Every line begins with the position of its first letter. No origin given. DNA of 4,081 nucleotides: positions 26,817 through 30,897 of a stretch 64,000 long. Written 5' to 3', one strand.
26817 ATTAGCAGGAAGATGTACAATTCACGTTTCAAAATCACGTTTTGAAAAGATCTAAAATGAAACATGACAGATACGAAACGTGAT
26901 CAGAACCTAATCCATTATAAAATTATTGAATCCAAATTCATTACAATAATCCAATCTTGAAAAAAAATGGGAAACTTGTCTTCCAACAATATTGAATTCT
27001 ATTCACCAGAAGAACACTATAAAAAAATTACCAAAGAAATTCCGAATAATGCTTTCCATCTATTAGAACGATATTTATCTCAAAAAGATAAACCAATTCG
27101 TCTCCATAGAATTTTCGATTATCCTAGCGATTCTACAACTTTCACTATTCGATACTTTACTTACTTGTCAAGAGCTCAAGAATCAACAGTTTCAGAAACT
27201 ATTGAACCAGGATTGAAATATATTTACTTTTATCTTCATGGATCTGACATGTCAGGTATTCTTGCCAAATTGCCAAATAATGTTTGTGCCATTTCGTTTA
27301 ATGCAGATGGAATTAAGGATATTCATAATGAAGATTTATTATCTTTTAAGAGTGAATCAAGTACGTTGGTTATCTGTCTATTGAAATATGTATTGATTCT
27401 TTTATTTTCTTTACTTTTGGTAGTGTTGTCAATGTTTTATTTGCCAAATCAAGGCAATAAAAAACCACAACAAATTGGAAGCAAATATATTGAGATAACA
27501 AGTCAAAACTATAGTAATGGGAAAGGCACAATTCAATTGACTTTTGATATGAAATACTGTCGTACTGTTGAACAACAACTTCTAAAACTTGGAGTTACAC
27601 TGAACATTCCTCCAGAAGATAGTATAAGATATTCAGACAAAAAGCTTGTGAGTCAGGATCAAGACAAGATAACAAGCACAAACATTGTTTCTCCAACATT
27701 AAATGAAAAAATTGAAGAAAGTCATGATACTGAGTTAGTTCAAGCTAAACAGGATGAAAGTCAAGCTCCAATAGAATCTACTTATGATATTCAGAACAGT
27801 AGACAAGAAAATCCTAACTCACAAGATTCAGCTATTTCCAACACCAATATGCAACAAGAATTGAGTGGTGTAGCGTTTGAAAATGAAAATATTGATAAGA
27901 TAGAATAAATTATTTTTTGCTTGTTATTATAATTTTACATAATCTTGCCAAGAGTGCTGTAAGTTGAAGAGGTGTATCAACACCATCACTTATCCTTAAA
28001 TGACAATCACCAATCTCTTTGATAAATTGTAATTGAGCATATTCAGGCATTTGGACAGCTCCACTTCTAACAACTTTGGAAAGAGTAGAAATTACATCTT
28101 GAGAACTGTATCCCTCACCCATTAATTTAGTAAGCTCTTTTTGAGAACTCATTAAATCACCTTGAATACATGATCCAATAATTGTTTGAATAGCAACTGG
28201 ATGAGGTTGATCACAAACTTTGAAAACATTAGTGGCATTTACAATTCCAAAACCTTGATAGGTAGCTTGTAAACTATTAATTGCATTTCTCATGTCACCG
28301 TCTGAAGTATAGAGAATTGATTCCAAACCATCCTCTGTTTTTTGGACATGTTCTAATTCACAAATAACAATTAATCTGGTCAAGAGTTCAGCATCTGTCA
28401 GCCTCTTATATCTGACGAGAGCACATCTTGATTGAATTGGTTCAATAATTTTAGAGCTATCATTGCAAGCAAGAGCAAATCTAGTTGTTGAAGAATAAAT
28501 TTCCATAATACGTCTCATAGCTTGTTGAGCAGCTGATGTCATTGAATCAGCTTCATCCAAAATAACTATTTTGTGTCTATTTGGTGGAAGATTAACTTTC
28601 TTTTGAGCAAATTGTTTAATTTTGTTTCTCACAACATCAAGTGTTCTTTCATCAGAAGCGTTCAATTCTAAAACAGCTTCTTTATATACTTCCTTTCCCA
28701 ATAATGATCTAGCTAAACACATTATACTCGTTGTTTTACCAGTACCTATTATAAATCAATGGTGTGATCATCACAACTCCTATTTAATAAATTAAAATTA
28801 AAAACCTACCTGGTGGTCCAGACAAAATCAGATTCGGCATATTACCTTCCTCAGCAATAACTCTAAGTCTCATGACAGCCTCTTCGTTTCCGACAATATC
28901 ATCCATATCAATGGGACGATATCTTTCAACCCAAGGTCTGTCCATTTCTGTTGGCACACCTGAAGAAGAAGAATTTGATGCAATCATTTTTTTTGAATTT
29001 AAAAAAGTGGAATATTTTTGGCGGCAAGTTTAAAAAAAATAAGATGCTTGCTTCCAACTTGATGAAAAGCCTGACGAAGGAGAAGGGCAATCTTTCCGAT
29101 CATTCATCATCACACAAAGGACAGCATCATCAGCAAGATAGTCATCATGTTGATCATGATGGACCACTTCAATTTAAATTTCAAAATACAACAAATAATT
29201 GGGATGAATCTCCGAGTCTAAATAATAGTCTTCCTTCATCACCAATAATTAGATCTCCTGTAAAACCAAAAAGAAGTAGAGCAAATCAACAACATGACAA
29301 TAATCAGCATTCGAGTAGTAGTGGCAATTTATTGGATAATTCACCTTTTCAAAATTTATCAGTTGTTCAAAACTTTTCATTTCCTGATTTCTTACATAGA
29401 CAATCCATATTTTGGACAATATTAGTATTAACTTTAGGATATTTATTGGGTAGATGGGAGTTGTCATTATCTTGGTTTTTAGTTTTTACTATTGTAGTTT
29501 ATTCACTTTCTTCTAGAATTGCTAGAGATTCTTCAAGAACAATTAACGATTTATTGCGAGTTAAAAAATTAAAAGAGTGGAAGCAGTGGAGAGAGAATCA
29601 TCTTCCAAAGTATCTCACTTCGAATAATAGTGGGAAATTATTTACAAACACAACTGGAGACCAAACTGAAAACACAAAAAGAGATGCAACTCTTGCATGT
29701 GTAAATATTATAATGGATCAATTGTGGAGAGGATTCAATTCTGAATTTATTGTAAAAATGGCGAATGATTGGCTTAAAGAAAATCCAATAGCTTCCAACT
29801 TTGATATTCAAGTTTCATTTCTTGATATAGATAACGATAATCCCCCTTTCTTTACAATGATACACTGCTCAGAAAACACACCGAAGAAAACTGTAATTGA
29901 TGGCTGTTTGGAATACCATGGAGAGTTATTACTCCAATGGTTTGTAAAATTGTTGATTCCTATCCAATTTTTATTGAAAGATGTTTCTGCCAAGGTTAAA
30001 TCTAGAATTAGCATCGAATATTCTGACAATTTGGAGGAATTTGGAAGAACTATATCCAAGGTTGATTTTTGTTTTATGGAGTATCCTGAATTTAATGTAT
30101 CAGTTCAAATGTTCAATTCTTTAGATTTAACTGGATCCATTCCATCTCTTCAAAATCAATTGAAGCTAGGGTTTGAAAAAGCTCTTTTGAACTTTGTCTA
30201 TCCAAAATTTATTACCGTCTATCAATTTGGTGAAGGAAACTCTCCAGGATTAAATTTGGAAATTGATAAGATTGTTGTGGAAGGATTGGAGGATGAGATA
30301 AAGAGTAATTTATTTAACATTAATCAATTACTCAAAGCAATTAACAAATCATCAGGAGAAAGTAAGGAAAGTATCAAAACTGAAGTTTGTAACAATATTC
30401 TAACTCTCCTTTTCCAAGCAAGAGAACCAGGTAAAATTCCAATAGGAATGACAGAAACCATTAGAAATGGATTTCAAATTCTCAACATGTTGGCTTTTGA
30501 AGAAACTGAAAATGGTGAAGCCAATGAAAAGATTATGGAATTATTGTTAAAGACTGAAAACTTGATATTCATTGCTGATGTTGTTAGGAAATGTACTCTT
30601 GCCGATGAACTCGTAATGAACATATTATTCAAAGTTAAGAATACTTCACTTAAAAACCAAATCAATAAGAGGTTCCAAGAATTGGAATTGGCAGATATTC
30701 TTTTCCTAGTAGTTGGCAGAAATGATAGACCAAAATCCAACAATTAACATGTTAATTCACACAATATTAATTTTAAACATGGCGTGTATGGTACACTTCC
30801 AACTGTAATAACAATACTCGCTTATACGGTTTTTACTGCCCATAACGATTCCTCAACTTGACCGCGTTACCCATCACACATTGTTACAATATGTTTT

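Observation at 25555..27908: IRG/IIGP-like N-myristoylated P-loop GTPase divergently paired with a second MGxxxS-initiated membrane protein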

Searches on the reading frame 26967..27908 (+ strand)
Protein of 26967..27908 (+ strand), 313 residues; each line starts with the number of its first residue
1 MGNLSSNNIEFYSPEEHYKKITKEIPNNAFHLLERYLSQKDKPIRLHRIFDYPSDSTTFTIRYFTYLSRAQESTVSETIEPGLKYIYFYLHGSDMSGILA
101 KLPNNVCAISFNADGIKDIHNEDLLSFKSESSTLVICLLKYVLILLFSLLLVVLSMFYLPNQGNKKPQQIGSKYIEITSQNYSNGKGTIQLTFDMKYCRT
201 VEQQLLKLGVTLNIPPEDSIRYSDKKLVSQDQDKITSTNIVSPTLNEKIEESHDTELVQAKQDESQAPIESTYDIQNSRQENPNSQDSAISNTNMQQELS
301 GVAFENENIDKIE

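Call 3: search_protein_families(library=pfam, proteins=[window:26967-27908:+], max_evalue=1)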
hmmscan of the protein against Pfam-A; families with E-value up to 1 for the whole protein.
window:26967-27908:+ (313 aa): 1 family
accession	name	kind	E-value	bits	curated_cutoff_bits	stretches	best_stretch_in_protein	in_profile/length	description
PF25630.1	Phycodna_minor_capsid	-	0.35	11.6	27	0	80-106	60-86/96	Phycodnaviridae minor capsid protein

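Call 12: list_cluster_members(proteins=[window:26967-27908:+, window:25555-26763:-])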
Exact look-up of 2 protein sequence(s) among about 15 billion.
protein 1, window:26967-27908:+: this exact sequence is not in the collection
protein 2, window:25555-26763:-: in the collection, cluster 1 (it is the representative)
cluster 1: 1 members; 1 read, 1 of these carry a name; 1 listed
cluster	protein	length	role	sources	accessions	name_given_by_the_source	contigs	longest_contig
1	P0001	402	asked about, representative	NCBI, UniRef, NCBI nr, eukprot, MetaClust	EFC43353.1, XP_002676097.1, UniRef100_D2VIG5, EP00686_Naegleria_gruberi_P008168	hypothetical protein NAEGRDRAFT_58312 [Naegleria gruberi] | Uncharacterized protein n=1 Tax=Naegleria gruberi TaxID=5762 RepID=D2VIG5_NAEGR | uncharacterized protein NAEGRDRAFT_58312 [Naegleria gruberi]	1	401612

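Call 27: find_homologous_proteins(query=window:26967-27908:+, max_evalue=0.1)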
Query window:26967-27908:+ (313 aa): 1 proteins with E <= 0.1 among 760 candidates.
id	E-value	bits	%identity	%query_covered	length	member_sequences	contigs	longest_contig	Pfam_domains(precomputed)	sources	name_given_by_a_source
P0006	1.7e-193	660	98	100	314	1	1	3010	-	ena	-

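Call 29: find_encoding_contigs(protein=P0006, flank=5000, max_places=3)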
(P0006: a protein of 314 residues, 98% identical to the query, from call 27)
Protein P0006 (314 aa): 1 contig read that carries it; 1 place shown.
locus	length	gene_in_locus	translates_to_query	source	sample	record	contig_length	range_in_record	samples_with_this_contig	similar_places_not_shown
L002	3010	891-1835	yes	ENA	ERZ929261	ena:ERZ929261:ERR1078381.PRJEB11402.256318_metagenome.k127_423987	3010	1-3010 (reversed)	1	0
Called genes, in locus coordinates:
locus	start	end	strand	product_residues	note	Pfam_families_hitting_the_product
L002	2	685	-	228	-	?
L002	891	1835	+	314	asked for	-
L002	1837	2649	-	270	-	PF00004:AAA (weak), PF13177:DNA_pol3_delta2 (weak), PF21960:RCF1-5-like_lid (faint), PF08542:Rep_fac_C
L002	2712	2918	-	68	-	-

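Call 61: search_protein_families(library=ncbifam, proteins=[window:26967-27908:+], max_evalue=1)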
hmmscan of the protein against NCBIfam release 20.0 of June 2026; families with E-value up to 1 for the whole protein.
window:26967-27908:+ (313 aa): 0 families

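Call 62: search_protein_families(library=padloc, proteins=[window:26967-27908:+], max_evalue=1)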
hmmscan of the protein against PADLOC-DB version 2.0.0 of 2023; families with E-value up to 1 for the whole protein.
window:26967-27908:+ (313 aa): 0 families

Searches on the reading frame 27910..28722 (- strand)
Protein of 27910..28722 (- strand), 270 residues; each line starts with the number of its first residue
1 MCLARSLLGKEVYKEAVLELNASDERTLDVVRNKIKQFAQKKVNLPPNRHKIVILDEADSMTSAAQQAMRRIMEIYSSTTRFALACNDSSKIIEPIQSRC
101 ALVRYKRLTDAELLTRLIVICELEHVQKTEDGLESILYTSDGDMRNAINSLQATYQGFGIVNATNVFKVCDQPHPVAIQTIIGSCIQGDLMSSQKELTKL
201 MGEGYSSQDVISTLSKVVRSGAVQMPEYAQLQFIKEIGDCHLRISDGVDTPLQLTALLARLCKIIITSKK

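Call 3: search_protein_families(library=pfam, proteins=[window:27910-28722:-], max_evalue=1)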
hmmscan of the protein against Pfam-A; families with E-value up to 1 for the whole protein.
window:27910-28722:- (270 aa): 11 families
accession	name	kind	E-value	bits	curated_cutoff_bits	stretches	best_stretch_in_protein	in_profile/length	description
PF08542.16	Rep_fac_C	-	7.9e-23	81.1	23.6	1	173-260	1-88/88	Replication factor C C-terminal domain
PF13177.12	DNA_pol3_delta2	-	1e-07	32.5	27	1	29-107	84-159/161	DNA polymerase III, delta subunit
PF00004.35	AAA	-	1.9e-06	28.8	21.2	1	6-105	12-128/131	ATPase family associated with various cellular activities (AAA)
PF21960.2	RCF1-5-like_lid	-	2e-05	24.9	27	1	119-154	5-41/43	RCF1/5-like, AAA+ ATPase lid domain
PF16193.11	AAA_assoc_2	-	0.0049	17.5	34.3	1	125-156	4-35/81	AAA C-terminal domain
PF13173.12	AAA_14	-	0.012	16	27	1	7-91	22-100/129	AAA domain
PF13401.12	AAA_22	-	0.032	15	27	1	14-81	52-115/130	AAA domain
PF25199.1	nSTAND_NTPase5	-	0.046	14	34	1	17-89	62-135/145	Novel STAND NTPase 5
PF25361.1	AAA_lid_RFC1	-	0.068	13.1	34.9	1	115-153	6-44/59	RFC1-like, AAA+ ATPase lid domain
PF00270.35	DEAD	-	0.077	13.2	26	1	36-76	106-145/167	DEAD/DEAH box helicase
PF10004.14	DUF2247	-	0.15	12.2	25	1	4-78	33-112/158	Uncharacterized protein conserved in bacteria (DUF2247)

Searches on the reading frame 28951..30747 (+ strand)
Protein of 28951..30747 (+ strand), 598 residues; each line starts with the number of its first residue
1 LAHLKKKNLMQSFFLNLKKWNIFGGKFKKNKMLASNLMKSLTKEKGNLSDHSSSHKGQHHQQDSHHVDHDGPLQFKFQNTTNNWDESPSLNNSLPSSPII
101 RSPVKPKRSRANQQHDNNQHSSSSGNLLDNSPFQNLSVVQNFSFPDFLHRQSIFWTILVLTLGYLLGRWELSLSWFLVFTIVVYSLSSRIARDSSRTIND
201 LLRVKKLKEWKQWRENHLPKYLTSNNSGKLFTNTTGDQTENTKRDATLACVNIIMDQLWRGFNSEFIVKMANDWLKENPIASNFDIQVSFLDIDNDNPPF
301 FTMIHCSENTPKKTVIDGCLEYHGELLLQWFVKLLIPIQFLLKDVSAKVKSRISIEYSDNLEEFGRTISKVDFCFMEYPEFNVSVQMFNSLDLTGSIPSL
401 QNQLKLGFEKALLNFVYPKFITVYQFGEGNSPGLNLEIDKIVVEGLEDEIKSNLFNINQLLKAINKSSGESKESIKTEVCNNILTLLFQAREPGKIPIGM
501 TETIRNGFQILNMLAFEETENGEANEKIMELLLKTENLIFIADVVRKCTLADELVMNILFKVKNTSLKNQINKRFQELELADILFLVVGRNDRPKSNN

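Call 3: search_protein_families(library=pfam, proteins=[window:28951-30747:+], max_evalue=1)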
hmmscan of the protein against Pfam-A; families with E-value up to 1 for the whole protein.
window:28951-30747:+ (598 aa): 2 families
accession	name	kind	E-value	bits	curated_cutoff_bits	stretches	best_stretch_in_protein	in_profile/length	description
PF25410.1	PH_34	-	0.018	15.3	27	1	11-54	1-41/149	PH-like domain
PF25669.1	SMP_MUG190-like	-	0.13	12.1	35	1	333-423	137-222/232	MUG190-like SMP domain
